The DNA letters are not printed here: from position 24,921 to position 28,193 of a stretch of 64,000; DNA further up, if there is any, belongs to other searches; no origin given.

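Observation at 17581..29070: Glycan locus couples a dTDP-amino-dideoxyhexose pathway to a free-standing A-T-C NRPS-like enzyme and a D-2-hydroxyacid dehydrogenase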

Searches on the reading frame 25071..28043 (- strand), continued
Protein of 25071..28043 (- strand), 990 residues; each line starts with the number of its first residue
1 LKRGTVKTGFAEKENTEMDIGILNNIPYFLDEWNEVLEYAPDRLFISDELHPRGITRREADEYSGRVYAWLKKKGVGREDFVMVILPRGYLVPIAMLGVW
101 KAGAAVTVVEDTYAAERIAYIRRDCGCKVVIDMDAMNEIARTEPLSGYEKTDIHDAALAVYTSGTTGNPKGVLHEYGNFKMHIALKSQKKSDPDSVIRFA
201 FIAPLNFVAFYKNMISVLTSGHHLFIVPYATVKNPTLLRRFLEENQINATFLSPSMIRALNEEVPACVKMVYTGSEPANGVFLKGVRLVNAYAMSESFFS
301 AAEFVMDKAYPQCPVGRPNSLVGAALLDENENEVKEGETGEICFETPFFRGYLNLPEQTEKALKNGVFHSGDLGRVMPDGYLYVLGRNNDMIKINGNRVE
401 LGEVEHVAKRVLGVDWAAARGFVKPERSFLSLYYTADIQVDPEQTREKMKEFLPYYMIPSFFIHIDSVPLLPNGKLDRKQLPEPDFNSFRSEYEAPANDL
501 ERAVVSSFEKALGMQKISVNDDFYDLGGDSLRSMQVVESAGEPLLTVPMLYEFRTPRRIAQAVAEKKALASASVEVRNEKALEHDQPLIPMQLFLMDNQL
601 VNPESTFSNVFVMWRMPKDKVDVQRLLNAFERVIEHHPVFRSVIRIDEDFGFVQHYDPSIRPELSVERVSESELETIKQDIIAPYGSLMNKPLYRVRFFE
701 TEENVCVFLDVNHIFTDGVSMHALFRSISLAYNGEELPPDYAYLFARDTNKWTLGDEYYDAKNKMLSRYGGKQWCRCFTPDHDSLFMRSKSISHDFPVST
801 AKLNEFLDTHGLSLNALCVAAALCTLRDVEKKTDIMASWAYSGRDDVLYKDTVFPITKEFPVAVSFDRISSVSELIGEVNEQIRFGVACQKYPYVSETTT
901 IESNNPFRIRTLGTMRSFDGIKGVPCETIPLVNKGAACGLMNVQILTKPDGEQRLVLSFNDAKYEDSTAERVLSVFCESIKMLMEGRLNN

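Call 22: find_encoding_contigs(protein=P0020, flank=10000, max_places=2)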
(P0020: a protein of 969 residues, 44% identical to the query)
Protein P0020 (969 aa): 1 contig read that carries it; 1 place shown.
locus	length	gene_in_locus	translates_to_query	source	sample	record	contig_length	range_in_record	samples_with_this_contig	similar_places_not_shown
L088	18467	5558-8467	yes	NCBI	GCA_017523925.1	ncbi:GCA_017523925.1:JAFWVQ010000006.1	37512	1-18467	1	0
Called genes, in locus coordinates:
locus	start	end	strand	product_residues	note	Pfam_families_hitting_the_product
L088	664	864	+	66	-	-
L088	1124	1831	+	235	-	PF00230:MIP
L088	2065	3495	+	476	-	PF03951:Gln-synt_N, PF00120:Gln-synt_C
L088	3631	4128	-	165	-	-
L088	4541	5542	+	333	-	PF00389:2-Hacid_dh, PF02826:2-Hacid_dh_C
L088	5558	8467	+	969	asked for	PF00501:AMP-binding, PF00550:PP-binding, PF00668:Condensation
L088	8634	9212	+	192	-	PF00265:TK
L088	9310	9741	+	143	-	-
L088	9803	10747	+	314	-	PF02588:YitT_membrane, PF10035:DUF2179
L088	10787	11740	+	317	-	PF00583:Acetyltransf_1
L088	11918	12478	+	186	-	PF02525:Flavodoxin_2, PF03358:FMN_red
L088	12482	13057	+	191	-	PF13302:Acetyltransf_3, PF00583:Acetyltransf_1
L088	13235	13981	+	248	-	PF01381:HTH_3, PF07022:Phage_CI_repr, PF12844:HTH_19, PF13443:HTH_26 (weak), PF13560:HTH_31 (weak)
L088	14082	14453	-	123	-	PF02699:YajC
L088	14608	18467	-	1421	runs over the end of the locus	PF00929:RNase_T (faint), PF02811:PHP, PF07733:DNA_pol3_alpha, PF17657:DNA_pol3_finger, PF14579:HHH_6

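Call 27: search_solved_structures(query=window:25071-27992:-, max_evalue=0.00001)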
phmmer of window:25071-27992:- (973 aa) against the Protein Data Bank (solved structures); distinct sequences matched with E-value up to 0.00001: 188 (the best 60 are shown).
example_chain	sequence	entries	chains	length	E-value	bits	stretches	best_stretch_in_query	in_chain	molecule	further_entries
6mfz_A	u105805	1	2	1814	2.4e-116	393.1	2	17-742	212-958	Linear gramicidin synthase subunit A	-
9be3_A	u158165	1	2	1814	8.5e-116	391.4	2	17-742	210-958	Linear gramicidin synthase subunit A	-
9meh_A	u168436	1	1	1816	8.5e-116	391.3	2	17-742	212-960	Linear gramicidin synthase subunit A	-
9be4_A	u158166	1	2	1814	3.4e-115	389.4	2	17-742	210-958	Linear gramicidin synthase subunit A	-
6mfy_A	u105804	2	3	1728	7.4e-103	348.5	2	17-742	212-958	Linear gramicidin synthase subunit A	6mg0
9bfd_A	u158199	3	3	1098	8.7e-73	249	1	18-720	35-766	Tyrocidine synthase 1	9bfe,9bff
8xjz_C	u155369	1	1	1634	6.3e-70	239.5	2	42-547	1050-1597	Peptide synthetase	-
6mfw_A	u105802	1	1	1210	4.4e-66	226.8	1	17-742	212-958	Linear gramicidin synthase subunit A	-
6mfx_A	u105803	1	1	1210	1.2e-65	225.3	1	17-742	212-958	Linear gramicidin synthase subunit A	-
9bfd_B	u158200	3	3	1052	6.9e-64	219.5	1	36-540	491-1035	Tyrocidine synthase 2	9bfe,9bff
7ly4_E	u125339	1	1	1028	5.9e-58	199.9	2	295-548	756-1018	BmdB, bacillamide NRPS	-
7ly7_A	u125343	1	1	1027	6.1e-58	199.9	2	295-548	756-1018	BmdB, Bacillamide NRPS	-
1amu_A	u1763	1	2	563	2.3e-55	191.3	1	52-497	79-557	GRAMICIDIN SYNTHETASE 1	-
5u89_A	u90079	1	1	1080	1.2e-53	185.6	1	22-717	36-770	Amino acid adenylation domain protein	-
2vsq_A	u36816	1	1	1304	5.3e-52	180.2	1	37-539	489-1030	SURFACTIN SYNTHETASE SUBUNIT 3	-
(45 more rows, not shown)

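Call 75: predict_structure(alignment_id=A3)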
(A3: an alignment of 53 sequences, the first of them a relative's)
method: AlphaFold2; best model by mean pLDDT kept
length: 973 residues; sequences in the alignment: 53
mean_pLDDT: 87.8   pTM: 0.57
mean pLDDT of the five models: 87.8, 87.1, 84.8, 84.6, 81.9
residues with pLDDT >= 90: 487; 70-90: 436; 50-70: 49; < 50: 1
segments of 3 or more residues with pLDDT < 50: none
pLDDT, mean of each block of 10 residues (from residue 1): 80 93 94 84 97 97 95 96 98 83 93 93 93 94 76 89 84 64 92 92 93 83 92 89 88 84 89 86 88 88 82 90 89 89 86 89 85 65 84 92 83 91 88 82 91 85 85 87 94 89 89 82 81 84 87 74 93 88 71 83 94 95 93 90 89 92 82 90 95 88 86 94 94 83 91 91 86 90 92 88 96 96 82 89 93 90 90 89 80 77 83 75 87 89 91 97 92 58
secondary structure, 60 per line:
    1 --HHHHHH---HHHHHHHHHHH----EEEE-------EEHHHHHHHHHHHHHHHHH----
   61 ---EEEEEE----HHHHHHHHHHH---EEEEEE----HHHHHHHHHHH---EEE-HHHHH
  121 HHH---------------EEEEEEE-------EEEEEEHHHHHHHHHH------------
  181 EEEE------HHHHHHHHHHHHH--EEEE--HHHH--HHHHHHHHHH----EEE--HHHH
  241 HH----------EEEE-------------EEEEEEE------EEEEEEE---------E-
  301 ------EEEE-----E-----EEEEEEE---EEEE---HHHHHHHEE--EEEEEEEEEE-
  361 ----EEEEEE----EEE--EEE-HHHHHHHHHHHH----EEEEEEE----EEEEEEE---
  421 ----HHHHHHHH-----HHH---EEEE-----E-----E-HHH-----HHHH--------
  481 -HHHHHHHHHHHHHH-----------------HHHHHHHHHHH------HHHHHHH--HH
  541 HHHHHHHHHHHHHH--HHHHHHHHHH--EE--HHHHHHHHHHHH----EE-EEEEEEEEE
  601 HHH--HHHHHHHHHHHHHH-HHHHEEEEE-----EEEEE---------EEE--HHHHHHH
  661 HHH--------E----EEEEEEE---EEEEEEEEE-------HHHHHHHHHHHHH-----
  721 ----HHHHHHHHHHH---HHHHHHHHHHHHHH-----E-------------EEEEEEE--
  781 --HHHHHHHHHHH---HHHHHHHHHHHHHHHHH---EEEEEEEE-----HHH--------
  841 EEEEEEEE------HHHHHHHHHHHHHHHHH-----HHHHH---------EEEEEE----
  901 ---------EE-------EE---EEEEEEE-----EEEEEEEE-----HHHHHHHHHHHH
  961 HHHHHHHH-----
elements in order (helices of 4 or more, strands of 3 or more residues): H3-8 H12-22 E27-30 H40-56 E64-69 H74-84 E88-93 H98-108 E112-114 H116-123 E139-145 E153-158 H159-168 E181-184 H191-203 E206-209 H212-215 H218-227 E232-234 H237-242 E253-256 E270-276 E283-289 E307-310 E322-328 E332-335 H339-345 E350-359 E365-370 E375-377 E380-382 H384-395 E400-406 E411-417 H425-432 E444-447 H469-472 H482-495 H513-523 H530-536 H539-554 H557-566 H573-584 E592-600 H606-619 H621-624 E625-629 E635-639 E649-651 H654-663 E677-683 E687-695 H703-715 H725-735 H739-752 E772-778 H783-793 H797-813 E817-824 E841-848 H855-871 H877-881 E891-896 E924-930 E936-943 H949-968

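Call 77: fold_search(model_id=the predicted structure, library=pdb)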
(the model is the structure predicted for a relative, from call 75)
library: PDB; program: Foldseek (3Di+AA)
matches with E <= 10: 1812; with E <= 0.001: 838
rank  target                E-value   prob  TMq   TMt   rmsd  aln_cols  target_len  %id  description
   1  6mfw                  2.7e-68  1.00  0.37  0.30  31.6      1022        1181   22  Crystal structure of a 4-domain construct of LgrA in the substrate donation state (released 2019-11-20)
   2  9be3_A                1.9e-67  1.00  0.37  0.21  31.1      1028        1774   22  The pre-condensation state of the dimodular NRPS protein LgrA (released 2024-11-20)
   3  6mg0_A                2.1e-67  1.00  0.50  0.29  28.4      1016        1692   22  Crystal structure of a 5-domain construct of LgrA in the thiolation state (released 2019-11-20)
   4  6mg0_B                2.2e-67  1.00  0.49  0.29  24.4      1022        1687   22  Crystal structure of a 5-domain construct of LgrA in the thiolation state (released 2019-11-20)
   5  9meh                  8.1e-67  1.00  0.36  0.20  31.2      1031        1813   21  Crystal structure of the dimodular LgrA after protein ligation (released 2025-03-05)
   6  9be3_B                2.3e-66  1.00  0.37  0.21  31.1      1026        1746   22  The pre-condensation state of the dimodular NRPS protein LgrA (released 2024-11-20)
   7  9be4_B                3.3e-66  1.00  0.36  0.21  30.9      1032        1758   22  The post-condensation state of the dimodular NRPS protein LgrA (released 2024-11-20)
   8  6mfx                  3.7e-66  1.00  0.36  0.30  31.6      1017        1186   22  Crystal structure of a 4-domain construct of a mutant of LgrA in the substrate donation state (released 2019-11-20)
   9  9be4_A                1.2e-65  1.00  0.36  0.21  31.2      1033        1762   21  The post-condensation state of the dimodular NRPS protein LgrA (released 2024-11-20)
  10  6mfy                  2.0e-64  1.00  0.37  0.23  32.0      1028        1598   22  Crystal structure of a 5-domain construct of LgrA in the substrate donation state (released 2019-11-20)
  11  6mfz_A                6.9e-64  1.00  0.37  0.21  31.5      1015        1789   22  Crystal structure of dimodular LgrA in a condensation state (released 2019-11-20)
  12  5u89_A                2.2e-61  1.00  0.40  0.37  19.6      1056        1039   22  Crystal structure of a cross-module fragment from the dimodular NRPS DhbF (released 2017-05-10)
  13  5es8_B                3.2e-43  1.00  0.51  0.64   3.3       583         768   25  Crystal structure of the initiation module of LgrA in the thiolation state (released 2016-01-20)
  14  5es8_A                1.0e-41  1.00  0.50  0.64   3.8       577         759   25  Crystal structure of the initiation module of LgrA in the thiolation state (released 2016-01-20)
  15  5t3d                  4.4e-40  1.00  0.50  0.47   4.0       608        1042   22  Crystal structure of holo-EntF a nonribosomal peptide synthetase in the thioester-forming conformation (released 2016-09-21)
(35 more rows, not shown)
